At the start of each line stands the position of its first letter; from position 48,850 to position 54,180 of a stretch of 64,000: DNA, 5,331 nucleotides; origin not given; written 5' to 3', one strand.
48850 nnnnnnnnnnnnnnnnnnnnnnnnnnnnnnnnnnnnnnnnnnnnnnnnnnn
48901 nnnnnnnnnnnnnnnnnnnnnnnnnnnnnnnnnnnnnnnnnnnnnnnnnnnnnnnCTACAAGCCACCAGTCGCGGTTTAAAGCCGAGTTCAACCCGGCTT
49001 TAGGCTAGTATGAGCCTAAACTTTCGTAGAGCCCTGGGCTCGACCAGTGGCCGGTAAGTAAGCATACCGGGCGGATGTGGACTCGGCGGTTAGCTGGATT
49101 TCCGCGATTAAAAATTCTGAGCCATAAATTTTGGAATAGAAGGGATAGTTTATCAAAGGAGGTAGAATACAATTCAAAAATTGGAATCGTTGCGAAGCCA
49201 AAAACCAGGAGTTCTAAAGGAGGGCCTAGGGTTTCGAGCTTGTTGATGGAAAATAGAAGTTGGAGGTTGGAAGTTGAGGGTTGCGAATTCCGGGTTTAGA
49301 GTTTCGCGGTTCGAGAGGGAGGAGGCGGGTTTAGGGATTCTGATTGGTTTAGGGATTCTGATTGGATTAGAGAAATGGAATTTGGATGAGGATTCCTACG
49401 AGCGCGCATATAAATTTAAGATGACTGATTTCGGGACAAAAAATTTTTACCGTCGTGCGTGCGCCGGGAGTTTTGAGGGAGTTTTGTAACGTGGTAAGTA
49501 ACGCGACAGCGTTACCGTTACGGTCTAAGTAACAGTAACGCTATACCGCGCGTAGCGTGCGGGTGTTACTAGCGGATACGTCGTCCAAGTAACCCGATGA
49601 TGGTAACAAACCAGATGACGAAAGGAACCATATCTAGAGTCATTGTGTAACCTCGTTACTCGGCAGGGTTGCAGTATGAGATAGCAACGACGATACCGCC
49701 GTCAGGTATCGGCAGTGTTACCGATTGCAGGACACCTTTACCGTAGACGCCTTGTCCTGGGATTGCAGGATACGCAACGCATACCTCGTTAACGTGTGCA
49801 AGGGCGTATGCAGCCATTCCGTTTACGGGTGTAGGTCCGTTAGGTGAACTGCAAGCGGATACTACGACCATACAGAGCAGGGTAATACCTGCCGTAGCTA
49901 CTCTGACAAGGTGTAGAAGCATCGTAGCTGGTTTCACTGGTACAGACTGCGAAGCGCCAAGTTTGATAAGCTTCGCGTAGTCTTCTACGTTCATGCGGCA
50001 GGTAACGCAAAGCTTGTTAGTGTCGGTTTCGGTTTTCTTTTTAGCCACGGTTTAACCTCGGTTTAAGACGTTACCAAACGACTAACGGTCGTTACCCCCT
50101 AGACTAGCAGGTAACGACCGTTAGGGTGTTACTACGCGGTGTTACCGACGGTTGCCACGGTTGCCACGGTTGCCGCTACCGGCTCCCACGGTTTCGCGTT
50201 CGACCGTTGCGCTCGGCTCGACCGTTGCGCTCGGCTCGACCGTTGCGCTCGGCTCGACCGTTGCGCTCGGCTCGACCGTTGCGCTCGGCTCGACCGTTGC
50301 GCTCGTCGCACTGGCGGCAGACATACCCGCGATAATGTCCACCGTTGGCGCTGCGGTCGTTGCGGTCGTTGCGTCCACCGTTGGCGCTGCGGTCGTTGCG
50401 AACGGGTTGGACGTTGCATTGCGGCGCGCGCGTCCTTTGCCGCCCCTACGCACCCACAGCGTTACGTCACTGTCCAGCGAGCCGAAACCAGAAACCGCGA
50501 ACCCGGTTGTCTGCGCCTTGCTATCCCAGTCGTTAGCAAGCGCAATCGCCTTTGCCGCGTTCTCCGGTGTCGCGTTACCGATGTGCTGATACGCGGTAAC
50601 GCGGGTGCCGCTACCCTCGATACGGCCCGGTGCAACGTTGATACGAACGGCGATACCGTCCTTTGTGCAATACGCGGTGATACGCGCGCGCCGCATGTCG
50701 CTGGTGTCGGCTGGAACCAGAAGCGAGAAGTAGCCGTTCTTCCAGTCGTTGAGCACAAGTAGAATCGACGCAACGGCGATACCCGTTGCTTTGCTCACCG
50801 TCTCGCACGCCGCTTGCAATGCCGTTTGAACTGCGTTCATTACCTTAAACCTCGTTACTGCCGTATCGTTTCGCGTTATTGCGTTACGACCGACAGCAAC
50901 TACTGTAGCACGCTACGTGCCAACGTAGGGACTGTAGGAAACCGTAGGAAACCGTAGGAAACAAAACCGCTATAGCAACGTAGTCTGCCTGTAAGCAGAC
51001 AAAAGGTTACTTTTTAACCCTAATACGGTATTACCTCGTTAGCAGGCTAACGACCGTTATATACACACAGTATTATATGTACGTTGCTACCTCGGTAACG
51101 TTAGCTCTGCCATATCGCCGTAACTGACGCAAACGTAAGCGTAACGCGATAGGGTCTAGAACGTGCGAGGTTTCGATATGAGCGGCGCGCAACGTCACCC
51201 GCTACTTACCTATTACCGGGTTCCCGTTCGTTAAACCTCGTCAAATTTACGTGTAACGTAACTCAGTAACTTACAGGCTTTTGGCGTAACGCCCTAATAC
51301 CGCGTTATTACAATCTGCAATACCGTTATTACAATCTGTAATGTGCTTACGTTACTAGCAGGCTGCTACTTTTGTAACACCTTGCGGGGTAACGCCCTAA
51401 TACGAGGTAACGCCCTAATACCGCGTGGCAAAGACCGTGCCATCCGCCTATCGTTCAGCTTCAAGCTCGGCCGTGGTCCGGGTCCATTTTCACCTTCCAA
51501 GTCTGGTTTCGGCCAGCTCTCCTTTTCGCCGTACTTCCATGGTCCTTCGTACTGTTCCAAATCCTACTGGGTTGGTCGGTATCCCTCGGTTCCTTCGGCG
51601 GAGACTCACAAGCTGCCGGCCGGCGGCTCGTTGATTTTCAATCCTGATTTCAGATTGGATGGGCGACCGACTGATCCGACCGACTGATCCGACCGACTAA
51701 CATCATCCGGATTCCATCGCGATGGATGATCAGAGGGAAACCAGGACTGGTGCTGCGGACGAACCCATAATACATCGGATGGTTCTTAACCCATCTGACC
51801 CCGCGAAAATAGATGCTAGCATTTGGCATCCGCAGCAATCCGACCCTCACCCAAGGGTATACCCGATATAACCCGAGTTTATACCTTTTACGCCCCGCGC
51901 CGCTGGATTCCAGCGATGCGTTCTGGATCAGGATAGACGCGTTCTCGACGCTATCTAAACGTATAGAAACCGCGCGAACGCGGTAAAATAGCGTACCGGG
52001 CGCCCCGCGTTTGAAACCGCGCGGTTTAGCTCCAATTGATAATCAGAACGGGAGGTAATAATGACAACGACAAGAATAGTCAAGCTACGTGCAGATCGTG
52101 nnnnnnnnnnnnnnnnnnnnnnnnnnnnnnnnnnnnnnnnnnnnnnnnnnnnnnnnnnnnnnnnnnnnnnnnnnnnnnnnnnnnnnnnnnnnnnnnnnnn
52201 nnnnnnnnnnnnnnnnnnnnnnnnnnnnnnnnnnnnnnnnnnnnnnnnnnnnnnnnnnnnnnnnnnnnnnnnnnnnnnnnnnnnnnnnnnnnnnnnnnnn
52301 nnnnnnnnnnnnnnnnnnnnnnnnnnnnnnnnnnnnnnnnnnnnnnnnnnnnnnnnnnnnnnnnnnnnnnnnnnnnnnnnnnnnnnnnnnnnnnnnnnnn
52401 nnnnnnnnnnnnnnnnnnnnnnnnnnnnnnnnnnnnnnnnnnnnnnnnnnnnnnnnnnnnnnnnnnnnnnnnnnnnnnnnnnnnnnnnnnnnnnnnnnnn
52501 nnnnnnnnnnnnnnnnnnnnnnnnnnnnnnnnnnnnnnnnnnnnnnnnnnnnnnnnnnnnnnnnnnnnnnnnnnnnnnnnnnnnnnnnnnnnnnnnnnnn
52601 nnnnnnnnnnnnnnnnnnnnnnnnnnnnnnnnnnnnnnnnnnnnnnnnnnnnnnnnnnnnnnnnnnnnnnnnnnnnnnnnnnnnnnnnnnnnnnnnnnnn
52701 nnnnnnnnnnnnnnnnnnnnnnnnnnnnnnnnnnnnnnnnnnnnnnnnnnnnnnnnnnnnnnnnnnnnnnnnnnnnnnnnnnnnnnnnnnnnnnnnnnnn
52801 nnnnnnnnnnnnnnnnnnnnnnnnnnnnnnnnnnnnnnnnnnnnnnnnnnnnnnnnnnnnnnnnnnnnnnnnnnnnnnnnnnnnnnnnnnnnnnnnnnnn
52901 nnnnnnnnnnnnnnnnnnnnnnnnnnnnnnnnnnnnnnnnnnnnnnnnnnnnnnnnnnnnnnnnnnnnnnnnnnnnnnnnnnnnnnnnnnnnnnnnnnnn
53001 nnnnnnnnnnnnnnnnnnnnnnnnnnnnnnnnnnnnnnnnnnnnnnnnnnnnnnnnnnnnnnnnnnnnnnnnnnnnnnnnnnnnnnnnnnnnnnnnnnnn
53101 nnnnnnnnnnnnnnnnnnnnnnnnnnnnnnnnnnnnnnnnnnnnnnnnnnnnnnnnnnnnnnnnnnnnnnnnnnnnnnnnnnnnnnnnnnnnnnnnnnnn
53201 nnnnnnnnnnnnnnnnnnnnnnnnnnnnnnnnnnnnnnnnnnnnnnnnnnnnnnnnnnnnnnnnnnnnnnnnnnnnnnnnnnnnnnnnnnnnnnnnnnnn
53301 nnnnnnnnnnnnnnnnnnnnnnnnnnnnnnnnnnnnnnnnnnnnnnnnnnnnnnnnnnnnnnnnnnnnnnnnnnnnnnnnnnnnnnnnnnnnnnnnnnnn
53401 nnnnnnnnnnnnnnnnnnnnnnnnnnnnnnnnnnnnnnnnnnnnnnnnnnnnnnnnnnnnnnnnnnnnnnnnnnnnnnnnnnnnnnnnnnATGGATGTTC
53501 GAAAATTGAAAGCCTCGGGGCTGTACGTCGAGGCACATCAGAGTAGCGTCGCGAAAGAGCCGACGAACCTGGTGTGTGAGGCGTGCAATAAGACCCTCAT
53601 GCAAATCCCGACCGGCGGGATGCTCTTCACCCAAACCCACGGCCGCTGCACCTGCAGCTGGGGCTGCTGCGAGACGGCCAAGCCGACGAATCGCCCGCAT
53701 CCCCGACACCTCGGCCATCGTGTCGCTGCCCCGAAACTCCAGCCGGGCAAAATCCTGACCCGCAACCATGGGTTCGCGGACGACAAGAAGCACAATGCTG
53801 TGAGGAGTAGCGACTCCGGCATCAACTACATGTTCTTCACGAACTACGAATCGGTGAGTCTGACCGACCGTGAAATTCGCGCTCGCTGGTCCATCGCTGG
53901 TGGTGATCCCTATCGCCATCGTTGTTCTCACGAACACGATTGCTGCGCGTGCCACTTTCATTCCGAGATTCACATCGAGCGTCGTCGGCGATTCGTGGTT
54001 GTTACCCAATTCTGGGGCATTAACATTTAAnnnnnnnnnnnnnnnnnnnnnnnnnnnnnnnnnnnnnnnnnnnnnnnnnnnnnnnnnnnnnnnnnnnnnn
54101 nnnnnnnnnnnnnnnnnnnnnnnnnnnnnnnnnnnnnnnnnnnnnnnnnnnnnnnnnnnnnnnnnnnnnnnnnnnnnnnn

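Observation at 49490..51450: GTAAC/GTTAC-saturated, GC-rich control region with multiple tandem repeats, 15-bp inverted repeats and a recurring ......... motif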

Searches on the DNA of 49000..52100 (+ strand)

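Call 4: search_dna_similar(query=window:49000-52100:+, collection=phages, mode=distant, max_rows=25)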
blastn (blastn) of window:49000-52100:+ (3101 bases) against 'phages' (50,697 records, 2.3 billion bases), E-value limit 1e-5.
No match.

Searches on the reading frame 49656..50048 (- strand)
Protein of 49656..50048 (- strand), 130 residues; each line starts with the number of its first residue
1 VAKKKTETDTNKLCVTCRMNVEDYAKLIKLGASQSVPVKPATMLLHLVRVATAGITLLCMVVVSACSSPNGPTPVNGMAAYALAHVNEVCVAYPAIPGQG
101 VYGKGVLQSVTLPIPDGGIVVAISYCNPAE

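Call 10: search_protein_families(library=phrogs, proteins=[window:49656-50048:-], max_evalue=0.01)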
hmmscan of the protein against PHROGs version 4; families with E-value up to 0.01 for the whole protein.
window:49656-50048:- (130 aa): 0 families

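Call 11: search_protein_families(library=pfam, proteins=[window:49656-50048:-], max_evalue=0.01)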
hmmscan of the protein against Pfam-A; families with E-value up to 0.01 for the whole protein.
window:49656-50048:- (130 aa): 0 families

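Call 60: find_related_loci(query=window:49656-50048:-, collection=viral_contigs, flank=5000)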
Query window:49656-50048:- (130 aa) in viral_contigs; peptide patterns used: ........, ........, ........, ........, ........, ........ (x = any residue, [..] = any of these).
35 stretches matched a pattern, but none encodes a relative of the query by tblastn (E <= 1e-3).

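Call 89: search_protein_families(library=pfam, proteins=[window:49656-50048:-], max_evalue=5)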
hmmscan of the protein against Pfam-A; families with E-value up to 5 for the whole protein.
window:49656-50048:- (130 aa): 1 family
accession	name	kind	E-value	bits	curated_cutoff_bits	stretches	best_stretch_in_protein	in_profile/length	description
PF18459.6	PCSK9_C1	-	0.15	12.7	31.3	0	88-102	59-73/83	Proprotein convertase subtilisin-like/kexin type 9 C-terminal domain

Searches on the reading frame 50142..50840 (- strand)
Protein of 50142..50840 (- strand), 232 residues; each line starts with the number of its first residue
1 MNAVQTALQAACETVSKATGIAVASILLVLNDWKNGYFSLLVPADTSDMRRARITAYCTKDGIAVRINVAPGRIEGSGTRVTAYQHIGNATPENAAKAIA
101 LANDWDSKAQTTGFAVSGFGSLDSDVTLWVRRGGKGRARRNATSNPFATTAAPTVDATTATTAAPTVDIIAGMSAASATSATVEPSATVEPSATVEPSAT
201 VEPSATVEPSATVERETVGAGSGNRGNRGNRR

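Call 10: search_protein_families(library=phrogs, proteins=[window:50142-50840:-], max_evalue=0.01)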
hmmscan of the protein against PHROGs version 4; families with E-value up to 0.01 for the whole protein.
window:50142-50840:- (232 aa): 0 families

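Call 11: search_protein_families(library=pfam, proteins=[window:50142-50840:-], max_evalue=0.01)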
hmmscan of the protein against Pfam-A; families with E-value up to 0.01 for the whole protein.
window:50142-50840:- (232 aa): 0 families

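Call 14: find_related_loci(query=window:50142-50840:-, collection=viral_contigs, flank=6000)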
Query window:50142-50840:- (232 aa) in viral_contigs; peptide patterns used: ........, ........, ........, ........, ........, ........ (x = any residue, [..] = any of these).
19 stretches matched a pattern, but none encodes a relative of the query by tblastn (E <= 1e-3).

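Call 28: find_homologous_proteins(query=window:50142-50840:-, max_evalue=0.01)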
Query window:50142-50840:- (232 aa): 3 proteins with E <= 0.01 among 8000 candidates.
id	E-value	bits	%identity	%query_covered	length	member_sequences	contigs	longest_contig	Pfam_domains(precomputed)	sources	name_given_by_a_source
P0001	1.0e-120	419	90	100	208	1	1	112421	-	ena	-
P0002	1.7e-4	39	54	17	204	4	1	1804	-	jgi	-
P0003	6.2e-4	38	84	16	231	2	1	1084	PF03425.20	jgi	jgi:hypothetical protein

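Call 29: find_encoding_contigs(protein=P0001, flank=10000, max_places=6)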
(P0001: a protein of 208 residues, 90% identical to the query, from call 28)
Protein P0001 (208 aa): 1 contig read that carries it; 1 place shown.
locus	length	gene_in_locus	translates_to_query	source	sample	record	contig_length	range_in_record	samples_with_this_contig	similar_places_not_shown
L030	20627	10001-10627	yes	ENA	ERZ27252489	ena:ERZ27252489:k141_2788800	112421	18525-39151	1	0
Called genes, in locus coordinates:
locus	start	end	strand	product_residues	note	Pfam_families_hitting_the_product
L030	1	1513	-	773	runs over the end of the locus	PF09250:Prim-Pol (weak), PF05272:VapE-like_dom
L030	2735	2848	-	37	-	-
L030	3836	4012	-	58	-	-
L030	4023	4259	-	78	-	-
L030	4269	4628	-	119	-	-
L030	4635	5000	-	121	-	-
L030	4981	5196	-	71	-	-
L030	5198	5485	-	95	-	-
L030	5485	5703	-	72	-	-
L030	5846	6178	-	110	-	-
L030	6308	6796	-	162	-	-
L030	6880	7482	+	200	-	-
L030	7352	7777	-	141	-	-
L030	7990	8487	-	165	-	-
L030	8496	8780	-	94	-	-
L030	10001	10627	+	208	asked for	-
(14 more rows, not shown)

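Call 89: search_protein_families(library=pfam, proteins=[window:50142-50840:-], max_evalue=5)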
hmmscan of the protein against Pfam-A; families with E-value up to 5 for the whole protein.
window:50142-50840:- (232 aa): 0 families

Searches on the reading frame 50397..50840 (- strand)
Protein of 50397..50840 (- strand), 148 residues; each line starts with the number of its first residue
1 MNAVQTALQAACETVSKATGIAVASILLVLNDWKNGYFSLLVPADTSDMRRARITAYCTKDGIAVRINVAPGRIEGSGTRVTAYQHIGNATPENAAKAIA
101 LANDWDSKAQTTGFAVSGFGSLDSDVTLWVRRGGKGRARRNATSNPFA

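Call 54: predict_structure(protein=window:50397-50840:-)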
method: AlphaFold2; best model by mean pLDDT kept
length: 148 residues; sequences in the alignment: 1
mean_pLDDT: 46.8   pTM: 0.35
mean pLDDT of the five models: 46.8, 40.5, 38.6, 36.6, 34.7
residues with pLDDT >= 90: 0; 70-90: 0; 50-70: 47; < 50: 101
segments of 3 or more residues with pLDDT < 50: 27-54, 56-90, 113-148
pLDDT, mean of each block of 10 residues (from residue 1): 56 57 49 43 44 46 47 41 43 53 53 44 40 44 39
secondary structure, 60 per line:
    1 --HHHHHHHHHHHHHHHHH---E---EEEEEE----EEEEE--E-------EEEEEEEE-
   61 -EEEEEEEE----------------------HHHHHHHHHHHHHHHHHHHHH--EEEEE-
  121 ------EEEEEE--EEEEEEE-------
elements in order: H3-19 E27-32 E37-41 E52-59 E62-69 H92-112 E115-119 E127-132 E135-141

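Call 68: search_protein_representatives(protein=window:50436-50840:-)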
Query: 135 residues. Proteins with E-value up to 0.001 (for the whole library): 2; up to 1e-10: 2; up to 1e-30: 1. The best 2 are listed.
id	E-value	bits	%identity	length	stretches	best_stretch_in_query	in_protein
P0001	3.3e-82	288.9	100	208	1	1-135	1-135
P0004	3.0e-17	79.0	41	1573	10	4-40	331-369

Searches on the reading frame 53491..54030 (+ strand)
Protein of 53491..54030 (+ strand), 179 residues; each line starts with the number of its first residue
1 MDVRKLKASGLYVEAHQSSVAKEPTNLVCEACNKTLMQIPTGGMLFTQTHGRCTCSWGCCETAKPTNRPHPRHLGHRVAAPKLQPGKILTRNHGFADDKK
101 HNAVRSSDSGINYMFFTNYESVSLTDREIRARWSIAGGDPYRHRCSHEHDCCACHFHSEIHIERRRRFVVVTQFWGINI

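Call 10: search_protein_families(library=phrogs, proteins=[window:53491-54030:+], max_evalue=0.01)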
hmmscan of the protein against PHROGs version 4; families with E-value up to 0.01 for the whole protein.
window:53491-54030:+ (179 aa): 1 family
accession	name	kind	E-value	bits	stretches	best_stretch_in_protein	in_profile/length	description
phrog_20892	-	unknown function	0.00029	22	1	131-173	68-111/117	-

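Call 11: search_protein_families(library=pfam, proteins=[window:53491-54030:+], max_evalue=0.01)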
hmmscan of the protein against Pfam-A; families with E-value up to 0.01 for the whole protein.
window:53491-54030:+ (179 aa): 0 families

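Call 89: search_protein_families(library=pfam, proteins=[window:53491-54030:+], max_evalue=5)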
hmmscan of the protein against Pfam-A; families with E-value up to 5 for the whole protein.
window:53491-54030:+ (179 aa): 0 families

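Call 113: find_homologous_proteins(query=window:53491-54030:+, max_evalue=0.001)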
Query window:53491-54030:+ (179 aa): 1 proteins with E <= 0.001 among 19 candidates.
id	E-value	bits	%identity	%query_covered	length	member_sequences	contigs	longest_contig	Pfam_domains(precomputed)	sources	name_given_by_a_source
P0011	1.3e-123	428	100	100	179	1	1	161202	-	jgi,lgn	-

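Call 114: find_encoding_contigs(protein=P0011, flank=10000, max_places=5)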
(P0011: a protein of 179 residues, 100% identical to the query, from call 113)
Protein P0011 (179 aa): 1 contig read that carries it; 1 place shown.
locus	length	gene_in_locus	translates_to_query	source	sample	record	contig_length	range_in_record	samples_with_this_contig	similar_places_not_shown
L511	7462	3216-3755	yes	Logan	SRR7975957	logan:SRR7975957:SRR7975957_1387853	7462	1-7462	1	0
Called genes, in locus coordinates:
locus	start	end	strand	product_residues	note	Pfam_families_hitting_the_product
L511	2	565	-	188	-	?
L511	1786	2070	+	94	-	-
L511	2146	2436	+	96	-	-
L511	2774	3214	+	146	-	-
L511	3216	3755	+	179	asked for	-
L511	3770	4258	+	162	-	-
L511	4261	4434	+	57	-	-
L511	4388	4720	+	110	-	-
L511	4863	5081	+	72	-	-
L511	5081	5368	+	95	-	-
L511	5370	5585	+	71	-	-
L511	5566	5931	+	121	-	-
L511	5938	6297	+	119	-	-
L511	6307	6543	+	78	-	-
